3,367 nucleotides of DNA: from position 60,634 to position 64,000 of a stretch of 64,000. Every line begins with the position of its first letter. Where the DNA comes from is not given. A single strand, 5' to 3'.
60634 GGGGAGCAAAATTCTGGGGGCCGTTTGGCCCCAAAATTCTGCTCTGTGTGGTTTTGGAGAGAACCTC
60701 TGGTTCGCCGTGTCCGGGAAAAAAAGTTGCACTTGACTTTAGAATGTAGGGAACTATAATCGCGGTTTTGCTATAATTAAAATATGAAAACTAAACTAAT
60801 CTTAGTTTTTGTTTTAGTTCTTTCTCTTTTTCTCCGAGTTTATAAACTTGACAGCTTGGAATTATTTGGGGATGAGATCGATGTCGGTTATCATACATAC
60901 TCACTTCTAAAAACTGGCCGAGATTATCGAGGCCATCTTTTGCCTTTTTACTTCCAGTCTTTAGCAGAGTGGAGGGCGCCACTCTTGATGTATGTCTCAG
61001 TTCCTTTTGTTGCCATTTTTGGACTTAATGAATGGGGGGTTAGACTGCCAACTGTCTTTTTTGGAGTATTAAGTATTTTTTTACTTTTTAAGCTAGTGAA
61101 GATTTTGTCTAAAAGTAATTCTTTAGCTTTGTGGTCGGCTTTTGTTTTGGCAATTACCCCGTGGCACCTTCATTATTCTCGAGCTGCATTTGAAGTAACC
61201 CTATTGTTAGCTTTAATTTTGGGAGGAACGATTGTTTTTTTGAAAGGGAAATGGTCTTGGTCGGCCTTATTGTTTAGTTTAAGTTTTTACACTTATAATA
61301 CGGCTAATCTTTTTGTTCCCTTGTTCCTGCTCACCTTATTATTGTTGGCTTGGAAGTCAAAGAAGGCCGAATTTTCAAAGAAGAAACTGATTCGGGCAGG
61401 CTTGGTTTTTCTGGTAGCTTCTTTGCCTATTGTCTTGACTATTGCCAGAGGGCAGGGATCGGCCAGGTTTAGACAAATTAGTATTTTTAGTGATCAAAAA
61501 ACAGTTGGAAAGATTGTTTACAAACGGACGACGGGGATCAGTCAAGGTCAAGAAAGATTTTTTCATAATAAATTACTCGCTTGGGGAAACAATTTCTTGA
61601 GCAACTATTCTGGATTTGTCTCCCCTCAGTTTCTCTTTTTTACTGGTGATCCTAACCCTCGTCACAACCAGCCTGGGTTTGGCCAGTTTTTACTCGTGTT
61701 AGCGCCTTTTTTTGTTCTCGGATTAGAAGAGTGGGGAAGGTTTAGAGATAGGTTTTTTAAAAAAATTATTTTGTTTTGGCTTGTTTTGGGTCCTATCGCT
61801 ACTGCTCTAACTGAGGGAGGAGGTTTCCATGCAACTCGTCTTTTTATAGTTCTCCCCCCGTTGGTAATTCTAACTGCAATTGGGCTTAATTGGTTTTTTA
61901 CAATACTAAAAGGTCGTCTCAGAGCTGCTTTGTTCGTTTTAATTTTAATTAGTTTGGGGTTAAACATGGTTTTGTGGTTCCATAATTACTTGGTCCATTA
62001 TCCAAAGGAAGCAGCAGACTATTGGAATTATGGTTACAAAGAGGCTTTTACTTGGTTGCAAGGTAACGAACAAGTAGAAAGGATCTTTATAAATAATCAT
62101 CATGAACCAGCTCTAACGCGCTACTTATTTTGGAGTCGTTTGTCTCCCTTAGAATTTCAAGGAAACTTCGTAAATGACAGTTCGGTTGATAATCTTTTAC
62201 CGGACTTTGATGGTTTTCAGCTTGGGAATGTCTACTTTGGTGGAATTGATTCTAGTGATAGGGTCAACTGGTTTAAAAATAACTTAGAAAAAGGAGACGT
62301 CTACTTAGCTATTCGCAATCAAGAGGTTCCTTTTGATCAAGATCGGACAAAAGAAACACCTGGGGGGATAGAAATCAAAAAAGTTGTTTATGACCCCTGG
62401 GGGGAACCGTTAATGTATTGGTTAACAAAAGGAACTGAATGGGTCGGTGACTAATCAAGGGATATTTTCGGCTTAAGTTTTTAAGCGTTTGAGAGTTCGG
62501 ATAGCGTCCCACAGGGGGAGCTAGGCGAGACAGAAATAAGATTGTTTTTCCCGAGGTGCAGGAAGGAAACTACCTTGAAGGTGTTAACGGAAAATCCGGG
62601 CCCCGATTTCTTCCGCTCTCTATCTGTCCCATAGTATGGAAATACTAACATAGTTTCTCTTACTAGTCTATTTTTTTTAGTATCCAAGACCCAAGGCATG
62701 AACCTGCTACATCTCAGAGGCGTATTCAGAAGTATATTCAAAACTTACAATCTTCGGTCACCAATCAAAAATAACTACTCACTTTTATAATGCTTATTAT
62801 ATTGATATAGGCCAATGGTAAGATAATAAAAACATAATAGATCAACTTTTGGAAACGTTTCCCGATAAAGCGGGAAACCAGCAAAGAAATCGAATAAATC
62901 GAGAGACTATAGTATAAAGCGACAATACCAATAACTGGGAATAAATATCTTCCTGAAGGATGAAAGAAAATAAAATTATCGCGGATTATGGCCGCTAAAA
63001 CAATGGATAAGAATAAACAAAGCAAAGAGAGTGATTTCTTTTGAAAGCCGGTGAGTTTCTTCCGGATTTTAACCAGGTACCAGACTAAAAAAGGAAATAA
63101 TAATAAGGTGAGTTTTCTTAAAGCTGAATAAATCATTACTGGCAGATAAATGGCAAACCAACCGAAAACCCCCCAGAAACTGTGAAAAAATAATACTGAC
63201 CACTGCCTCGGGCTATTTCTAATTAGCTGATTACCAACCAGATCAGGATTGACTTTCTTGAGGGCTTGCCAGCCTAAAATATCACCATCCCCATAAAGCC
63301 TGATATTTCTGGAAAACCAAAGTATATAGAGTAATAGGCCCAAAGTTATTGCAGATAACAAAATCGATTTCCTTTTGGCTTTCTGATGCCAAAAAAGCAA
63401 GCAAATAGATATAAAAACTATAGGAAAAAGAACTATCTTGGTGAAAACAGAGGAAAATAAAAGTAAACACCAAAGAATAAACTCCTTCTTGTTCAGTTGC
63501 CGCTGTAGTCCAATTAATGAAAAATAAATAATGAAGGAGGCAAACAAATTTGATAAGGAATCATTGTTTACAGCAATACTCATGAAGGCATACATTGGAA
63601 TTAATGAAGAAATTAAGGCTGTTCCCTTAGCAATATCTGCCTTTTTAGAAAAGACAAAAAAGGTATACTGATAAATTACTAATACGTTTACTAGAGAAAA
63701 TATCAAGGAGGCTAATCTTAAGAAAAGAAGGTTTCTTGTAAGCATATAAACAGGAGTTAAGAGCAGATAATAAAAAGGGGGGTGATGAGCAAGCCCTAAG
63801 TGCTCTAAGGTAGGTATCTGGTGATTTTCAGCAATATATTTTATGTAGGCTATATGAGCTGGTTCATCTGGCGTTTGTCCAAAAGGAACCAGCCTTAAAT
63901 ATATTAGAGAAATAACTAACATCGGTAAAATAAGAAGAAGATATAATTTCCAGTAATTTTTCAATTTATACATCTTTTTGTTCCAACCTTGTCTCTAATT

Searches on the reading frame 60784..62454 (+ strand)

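Call 37: search_protein_families(library=pfam, proteins=[window:60784-62454:+], max_evalue=0.00001)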
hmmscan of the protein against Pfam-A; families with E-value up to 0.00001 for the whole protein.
window:60784-62454:+ (556 aa): 1 family
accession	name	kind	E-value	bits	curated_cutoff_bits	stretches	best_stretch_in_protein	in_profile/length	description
PF13231.12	PMT_2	-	1.9e-08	35.1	26.1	1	65-216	3-157/160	Dolichyl-phosphate-mannose-protein mannosyltransferase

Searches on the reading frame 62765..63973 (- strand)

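Call 37: search_protein_families(library=pfam, proteins=[window:62765-63973:-], max_evalue=0.00001)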
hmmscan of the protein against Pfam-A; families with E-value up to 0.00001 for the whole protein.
window:62765-63973:- (402 aa): 1 family
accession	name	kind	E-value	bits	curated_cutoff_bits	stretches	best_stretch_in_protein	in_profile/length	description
PF13231.12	PMT_2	-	4.3e-08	34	26.1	1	63-217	1-155/160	Dolichyl-phosphate-mannose-protein mannosyltransferase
